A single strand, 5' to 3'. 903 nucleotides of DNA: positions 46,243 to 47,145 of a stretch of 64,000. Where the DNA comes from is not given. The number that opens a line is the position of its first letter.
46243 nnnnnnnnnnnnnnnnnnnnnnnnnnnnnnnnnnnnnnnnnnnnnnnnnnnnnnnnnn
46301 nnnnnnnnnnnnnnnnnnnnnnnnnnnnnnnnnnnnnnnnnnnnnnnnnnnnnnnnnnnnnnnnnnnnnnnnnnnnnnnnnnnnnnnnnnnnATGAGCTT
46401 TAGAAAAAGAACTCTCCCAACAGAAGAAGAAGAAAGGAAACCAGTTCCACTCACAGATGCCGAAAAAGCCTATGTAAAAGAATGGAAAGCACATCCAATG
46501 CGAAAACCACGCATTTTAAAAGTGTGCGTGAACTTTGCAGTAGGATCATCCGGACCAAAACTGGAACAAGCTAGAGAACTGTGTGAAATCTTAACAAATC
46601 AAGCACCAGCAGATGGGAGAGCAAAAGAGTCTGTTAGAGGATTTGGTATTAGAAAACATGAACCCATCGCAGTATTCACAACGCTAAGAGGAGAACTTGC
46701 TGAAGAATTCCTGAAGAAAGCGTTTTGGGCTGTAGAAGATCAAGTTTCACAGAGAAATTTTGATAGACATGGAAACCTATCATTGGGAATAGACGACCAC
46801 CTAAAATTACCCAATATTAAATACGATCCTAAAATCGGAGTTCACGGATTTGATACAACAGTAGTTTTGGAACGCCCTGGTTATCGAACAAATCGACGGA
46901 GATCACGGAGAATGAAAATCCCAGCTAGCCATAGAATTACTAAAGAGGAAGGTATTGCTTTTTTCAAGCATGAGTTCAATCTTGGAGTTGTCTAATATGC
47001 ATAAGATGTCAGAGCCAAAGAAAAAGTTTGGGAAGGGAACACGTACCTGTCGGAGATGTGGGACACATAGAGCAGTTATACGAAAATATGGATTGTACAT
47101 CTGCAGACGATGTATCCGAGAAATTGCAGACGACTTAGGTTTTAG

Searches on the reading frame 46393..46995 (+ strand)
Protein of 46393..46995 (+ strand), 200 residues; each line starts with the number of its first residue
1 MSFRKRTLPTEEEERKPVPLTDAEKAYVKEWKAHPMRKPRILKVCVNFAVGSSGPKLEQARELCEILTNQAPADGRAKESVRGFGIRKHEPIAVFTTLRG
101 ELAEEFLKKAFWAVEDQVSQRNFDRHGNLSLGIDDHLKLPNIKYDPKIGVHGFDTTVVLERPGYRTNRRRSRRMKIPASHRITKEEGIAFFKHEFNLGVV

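Call 53: search_protein_families(library=pfam, proteins=[window:46393-46995:+])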
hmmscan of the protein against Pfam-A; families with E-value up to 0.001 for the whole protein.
window:46393-46995:+ (200 aa): 2 families
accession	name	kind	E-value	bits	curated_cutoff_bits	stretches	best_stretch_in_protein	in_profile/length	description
PF00673.26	Ribosomal_L5_C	-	1.2e-18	67.4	27.8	1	91-190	1-94/94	ribosomal L5P family C-terminus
PF00281.24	Ribosomal_L5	-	4.4e-13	49.7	34.9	1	34-87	1-57/57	Ribosomal protein L5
